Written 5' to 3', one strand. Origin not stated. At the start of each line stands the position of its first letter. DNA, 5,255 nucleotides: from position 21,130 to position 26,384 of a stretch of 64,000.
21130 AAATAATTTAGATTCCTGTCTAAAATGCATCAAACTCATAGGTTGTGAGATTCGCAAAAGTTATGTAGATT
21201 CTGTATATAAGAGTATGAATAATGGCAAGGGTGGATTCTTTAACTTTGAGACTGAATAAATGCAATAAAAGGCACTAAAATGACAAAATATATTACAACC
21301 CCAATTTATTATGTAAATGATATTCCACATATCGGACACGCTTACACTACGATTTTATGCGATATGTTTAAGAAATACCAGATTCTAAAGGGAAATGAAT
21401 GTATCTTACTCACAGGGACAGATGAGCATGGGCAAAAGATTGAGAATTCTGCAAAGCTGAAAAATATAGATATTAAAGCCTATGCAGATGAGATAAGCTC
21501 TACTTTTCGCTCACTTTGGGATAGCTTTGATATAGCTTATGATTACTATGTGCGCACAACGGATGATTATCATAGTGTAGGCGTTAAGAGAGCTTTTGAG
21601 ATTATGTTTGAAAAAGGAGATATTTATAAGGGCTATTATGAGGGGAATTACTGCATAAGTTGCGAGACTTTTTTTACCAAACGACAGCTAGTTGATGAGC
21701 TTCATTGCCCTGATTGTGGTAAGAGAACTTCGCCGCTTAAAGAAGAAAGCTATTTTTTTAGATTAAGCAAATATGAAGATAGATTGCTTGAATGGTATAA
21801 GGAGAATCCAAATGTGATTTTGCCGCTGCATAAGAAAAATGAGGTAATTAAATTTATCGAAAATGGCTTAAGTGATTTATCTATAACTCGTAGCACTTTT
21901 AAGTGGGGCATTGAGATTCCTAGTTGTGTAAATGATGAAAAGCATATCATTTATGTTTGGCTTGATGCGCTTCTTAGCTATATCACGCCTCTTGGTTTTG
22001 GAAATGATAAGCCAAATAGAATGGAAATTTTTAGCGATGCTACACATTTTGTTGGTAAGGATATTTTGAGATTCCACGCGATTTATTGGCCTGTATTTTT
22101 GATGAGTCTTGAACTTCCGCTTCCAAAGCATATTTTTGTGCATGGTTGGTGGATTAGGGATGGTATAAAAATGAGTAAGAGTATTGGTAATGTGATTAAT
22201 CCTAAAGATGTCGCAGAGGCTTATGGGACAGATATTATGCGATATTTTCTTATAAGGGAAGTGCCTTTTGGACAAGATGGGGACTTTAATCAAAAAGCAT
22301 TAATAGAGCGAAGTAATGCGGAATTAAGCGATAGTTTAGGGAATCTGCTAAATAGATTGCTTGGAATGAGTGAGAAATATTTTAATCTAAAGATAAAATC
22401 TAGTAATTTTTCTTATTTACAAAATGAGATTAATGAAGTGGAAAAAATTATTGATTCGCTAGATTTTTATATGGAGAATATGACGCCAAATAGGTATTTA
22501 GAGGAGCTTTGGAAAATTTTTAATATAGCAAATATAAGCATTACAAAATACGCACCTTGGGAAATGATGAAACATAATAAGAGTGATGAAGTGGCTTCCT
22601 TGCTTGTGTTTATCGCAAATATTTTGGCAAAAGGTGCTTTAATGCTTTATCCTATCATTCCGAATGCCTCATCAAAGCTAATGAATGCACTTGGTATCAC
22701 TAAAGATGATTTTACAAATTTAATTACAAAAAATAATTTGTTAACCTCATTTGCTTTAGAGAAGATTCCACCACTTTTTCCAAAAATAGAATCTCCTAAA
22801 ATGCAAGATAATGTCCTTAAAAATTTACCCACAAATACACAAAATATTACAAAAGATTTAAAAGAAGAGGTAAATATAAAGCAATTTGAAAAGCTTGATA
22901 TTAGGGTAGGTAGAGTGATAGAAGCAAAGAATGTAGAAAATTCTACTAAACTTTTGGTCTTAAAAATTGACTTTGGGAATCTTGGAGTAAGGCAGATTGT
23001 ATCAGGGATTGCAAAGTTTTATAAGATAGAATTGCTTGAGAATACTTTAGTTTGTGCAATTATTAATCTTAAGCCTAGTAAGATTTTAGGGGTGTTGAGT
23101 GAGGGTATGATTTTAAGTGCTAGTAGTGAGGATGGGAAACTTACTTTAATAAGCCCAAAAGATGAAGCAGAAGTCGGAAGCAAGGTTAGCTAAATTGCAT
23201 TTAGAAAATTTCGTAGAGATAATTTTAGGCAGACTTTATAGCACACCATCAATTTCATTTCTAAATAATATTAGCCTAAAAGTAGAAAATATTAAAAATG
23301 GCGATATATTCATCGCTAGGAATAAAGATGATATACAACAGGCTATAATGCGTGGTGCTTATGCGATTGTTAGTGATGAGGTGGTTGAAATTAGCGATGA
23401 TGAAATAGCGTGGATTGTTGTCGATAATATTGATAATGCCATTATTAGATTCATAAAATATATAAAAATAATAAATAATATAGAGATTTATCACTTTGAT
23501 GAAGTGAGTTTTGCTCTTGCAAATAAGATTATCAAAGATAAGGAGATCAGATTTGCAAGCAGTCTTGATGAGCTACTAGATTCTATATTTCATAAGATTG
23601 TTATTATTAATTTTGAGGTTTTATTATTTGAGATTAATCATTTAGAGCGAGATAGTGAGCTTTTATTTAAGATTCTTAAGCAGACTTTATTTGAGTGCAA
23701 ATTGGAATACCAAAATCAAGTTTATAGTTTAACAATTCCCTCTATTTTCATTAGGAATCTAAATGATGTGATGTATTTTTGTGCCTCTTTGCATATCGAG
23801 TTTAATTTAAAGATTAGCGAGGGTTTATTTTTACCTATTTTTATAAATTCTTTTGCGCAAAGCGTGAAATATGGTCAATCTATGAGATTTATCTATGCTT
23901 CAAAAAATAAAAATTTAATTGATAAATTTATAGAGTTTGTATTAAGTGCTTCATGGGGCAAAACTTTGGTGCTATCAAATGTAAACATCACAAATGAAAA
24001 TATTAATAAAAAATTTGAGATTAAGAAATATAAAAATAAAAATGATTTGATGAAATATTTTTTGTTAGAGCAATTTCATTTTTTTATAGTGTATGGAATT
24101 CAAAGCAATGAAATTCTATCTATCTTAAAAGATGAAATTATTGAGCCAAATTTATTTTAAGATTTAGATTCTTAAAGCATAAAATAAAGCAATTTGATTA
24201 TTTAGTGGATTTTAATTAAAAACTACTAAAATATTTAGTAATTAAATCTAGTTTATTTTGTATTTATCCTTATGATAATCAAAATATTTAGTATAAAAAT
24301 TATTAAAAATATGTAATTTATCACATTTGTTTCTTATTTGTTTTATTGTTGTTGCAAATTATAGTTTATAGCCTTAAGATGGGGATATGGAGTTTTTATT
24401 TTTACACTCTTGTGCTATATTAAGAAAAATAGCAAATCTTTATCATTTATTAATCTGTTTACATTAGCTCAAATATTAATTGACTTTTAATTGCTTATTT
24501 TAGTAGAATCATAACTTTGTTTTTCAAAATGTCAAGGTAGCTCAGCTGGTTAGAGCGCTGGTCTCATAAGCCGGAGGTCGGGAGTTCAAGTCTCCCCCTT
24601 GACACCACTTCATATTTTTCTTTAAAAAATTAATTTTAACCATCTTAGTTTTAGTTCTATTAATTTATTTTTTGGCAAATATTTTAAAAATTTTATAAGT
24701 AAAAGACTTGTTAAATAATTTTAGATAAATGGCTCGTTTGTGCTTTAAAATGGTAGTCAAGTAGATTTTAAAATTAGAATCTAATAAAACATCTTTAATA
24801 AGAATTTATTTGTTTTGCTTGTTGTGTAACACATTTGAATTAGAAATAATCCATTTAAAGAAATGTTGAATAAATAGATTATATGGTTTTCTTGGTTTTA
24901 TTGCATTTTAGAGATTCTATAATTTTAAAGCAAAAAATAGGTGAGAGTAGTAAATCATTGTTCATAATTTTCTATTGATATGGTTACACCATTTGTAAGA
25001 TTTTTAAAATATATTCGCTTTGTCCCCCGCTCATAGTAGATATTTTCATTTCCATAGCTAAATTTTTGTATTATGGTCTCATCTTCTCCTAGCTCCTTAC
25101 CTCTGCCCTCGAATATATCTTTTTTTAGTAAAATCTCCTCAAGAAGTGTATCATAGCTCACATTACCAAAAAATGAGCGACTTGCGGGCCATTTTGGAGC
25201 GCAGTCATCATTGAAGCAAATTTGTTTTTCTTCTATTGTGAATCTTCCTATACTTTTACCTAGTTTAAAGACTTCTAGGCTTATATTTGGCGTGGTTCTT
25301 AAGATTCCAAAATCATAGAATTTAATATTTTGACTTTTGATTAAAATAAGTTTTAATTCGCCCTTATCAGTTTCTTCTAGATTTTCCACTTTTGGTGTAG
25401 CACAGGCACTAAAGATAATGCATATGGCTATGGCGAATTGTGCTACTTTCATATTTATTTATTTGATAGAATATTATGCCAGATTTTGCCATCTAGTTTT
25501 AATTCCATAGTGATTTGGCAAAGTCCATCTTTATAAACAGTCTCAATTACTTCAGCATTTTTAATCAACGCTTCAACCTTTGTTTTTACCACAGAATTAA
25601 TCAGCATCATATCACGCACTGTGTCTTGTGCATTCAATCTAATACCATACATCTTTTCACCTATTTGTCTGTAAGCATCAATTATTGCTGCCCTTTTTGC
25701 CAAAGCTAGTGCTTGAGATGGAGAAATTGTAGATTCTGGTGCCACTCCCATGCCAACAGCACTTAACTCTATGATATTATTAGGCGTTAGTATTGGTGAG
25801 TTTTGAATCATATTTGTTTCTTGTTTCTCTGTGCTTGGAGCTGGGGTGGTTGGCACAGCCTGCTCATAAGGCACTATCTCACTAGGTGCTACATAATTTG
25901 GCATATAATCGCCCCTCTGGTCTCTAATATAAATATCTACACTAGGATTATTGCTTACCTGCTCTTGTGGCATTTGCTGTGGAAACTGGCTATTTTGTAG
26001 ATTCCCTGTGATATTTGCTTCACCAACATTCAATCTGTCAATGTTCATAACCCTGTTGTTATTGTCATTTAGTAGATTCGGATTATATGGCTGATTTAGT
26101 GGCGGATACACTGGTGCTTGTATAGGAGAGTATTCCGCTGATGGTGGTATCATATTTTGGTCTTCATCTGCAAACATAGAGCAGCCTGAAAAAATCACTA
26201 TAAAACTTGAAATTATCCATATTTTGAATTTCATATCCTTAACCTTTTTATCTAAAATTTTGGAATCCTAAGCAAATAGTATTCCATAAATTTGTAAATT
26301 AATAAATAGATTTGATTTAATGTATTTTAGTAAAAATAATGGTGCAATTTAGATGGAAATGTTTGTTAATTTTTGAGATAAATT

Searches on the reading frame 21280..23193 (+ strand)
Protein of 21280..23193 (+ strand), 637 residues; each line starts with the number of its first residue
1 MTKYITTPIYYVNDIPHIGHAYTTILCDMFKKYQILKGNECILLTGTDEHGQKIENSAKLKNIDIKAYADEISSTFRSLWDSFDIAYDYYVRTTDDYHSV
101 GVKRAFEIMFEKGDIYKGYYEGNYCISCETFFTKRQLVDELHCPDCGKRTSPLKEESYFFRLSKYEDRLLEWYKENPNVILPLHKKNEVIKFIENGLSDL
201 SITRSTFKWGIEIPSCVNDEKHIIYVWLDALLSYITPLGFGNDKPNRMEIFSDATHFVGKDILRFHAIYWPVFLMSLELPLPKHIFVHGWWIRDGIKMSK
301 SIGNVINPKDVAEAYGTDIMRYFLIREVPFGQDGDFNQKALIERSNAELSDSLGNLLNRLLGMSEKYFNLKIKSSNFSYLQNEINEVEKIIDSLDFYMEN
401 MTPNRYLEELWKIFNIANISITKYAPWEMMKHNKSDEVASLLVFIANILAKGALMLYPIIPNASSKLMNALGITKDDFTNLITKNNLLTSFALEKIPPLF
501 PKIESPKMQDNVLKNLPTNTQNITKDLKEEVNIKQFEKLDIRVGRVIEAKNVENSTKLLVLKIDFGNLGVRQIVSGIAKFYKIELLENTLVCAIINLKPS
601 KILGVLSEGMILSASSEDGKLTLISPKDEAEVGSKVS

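Call 49: find_encoding_contigs(protein=window:21280-23193:+, flank=10000, max_places=10)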
Protein window:21280-23193:+ (637 aa): 1 contig read that carries it; 1 place shown.
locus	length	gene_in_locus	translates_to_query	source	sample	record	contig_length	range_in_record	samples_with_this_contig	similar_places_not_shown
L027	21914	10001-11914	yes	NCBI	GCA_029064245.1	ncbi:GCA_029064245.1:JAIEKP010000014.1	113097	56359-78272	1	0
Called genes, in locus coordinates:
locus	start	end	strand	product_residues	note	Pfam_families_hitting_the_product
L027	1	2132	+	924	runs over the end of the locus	PF00133:tRNA-synt_1, PF09334:tRNA-synt_1g, PF01406:tRNA-synt_1e (weak), PF01921:tRNA-synt_1f, PF08264:Anticodon_1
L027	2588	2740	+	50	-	-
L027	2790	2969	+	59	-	-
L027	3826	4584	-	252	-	PF00929:RNase_T, PF13482:RNase_H_2 (faint)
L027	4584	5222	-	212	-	PF00834:Ribul_P_3_epim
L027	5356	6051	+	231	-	PF00005:ABC_tran, PF13304:AAA_21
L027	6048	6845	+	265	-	-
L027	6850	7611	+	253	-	-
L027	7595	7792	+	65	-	-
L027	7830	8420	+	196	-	PF00884:Sulfatase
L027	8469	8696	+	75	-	-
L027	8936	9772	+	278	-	PF00316:FBPase, PF18913:FBPase_C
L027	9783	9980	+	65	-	-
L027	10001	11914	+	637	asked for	PF00133:tRNA-synt_1, PF01406:tRNA-synt_1e (faint), PF09334:tRNA-synt_1g, PF00133:tRNA-synt_1, PF19303:Anticodon_3, PF01588:tRNA_bind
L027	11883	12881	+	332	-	-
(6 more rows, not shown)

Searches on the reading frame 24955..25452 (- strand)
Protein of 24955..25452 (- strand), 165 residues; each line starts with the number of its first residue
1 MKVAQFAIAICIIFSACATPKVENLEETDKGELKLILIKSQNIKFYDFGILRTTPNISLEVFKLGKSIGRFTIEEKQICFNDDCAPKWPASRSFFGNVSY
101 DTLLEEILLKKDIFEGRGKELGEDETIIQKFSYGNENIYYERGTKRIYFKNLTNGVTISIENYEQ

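Call 9: search_protein_families(library=pfam, proteins=[window:24955-25452:-])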
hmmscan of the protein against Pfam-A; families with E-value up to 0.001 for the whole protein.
window:24955-25452:- (165 aa): 0 families

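Call 48: find_encoding_contigs(protein=window:24955-25452:-, flank=10000, max_places=10)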
Protein window:24955-25452:- (165 aa): 2 contigs read that carry it; 2 places shown.
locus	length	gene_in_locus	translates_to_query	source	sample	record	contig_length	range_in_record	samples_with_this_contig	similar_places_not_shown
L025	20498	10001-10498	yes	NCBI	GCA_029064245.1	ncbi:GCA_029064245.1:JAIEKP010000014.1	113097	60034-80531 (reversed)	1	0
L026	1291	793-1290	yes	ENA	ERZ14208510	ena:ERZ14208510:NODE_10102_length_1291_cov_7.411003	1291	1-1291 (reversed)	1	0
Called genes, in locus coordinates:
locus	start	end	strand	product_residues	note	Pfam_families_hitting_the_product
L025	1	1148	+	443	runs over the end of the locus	PF01554:MatE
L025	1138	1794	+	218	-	PF00702:Hydrolase, PF12710:HAD, PF13419:HAD_2, PF13242:Hydrolase_like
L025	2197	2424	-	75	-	PF00589:Phage_integrase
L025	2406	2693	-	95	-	-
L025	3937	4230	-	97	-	PF09827:CRISPR_Cas2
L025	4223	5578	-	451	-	PF01867:Cas_Cas1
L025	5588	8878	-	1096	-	PF13395:HNH_4, PF18541:RuvC_III, PF22129:CjCas9_WED-like, PF22131:CjCas9_PI_CTD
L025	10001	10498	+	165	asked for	-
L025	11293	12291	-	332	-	-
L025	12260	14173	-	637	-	PF00133:tRNA-synt_1, PF01406:tRNA-synt_1e (faint), PF09334:tRNA-synt_1g, PF00133:tRNA-synt_1, PF19303:Anticodon_3, PF01588:tRNA_bind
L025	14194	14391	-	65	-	-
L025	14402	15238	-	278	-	PF00316:FBPase, PF18913:FBPase_C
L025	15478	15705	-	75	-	-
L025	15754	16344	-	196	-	PF00884:Sulfatase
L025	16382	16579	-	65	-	-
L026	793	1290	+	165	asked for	?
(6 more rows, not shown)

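Call 87: search_protein_families(library=phrogs, proteins=[window:24955-25452:-], max_evalue=0.01)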
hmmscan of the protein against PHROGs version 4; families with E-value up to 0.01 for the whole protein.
window:24955-25452:- (165 aa): 0 families

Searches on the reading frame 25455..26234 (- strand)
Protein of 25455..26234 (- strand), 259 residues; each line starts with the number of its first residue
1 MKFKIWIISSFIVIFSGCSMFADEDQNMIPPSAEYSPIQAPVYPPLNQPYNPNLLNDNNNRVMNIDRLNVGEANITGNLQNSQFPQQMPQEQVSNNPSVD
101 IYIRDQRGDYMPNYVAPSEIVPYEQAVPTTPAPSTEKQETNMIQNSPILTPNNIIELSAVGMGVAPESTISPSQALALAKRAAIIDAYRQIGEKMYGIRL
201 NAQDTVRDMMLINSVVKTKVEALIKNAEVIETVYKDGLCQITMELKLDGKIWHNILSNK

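Call 9: search_protein_families(library=pfam, proteins=[window:25455-26234:-])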
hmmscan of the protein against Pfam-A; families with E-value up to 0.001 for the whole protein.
window:25455-26234:- (259 aa): 1 family
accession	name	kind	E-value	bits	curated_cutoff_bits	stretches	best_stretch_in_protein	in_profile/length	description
PF02169.21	LPP20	-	0.00018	22.3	25.9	1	161-236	17-85/97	LPP20 lipoprotein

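Call 46: find_encoding_contigs(protein=window:25455-26234:-, flank=10000, max_places=10)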
Protein window:25455-26234:- (259 aa): no gene with exactly this product is on record in the collection.
